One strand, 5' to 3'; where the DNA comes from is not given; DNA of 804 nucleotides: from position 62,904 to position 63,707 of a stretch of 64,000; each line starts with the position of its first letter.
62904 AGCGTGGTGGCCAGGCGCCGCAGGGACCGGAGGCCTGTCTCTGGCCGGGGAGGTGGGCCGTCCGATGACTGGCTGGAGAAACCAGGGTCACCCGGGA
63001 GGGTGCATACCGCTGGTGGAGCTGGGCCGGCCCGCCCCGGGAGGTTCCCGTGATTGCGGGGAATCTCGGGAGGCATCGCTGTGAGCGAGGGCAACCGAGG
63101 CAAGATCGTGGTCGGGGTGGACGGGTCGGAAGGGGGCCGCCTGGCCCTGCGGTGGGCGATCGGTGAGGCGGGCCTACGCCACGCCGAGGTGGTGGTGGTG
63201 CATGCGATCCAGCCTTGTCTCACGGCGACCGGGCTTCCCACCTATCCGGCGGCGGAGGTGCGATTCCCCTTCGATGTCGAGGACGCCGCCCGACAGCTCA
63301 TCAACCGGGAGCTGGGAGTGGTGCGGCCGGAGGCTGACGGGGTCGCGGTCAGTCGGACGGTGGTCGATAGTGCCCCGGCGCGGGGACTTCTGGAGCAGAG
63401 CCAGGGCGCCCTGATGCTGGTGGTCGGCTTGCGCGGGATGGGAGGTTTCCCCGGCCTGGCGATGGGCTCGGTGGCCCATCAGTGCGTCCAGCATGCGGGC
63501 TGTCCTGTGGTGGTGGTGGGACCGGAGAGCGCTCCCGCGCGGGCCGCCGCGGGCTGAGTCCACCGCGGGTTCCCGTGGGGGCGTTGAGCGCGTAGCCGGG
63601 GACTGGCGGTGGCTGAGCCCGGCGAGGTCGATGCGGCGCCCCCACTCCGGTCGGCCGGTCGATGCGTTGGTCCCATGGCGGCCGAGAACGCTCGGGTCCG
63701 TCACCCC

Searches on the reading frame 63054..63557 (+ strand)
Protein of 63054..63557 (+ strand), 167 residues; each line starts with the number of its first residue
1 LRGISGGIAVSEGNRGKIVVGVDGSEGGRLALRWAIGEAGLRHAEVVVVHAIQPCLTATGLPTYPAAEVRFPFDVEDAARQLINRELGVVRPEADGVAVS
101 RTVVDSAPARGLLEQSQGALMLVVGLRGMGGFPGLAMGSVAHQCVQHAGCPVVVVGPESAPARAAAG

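Call 8: search_protein_families(library=ncbifam, proteins=[window:63054-63557:+], max_evalue=0.001)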
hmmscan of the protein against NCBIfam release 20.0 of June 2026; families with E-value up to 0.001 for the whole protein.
window:63054-63557:+ (167 aa): 0 families

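Call 50: search_protein_families(library=pfam, proteins=[window:63054-63557:+], max_evalue=0.01)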
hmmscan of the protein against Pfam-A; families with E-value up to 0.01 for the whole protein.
window:63054-63557:+ (167 aa): 1 family
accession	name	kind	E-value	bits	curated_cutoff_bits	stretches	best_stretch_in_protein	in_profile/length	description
PF00582.32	Usp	-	5.9e-25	88.9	24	1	16-155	3-140/141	Universal stress protein family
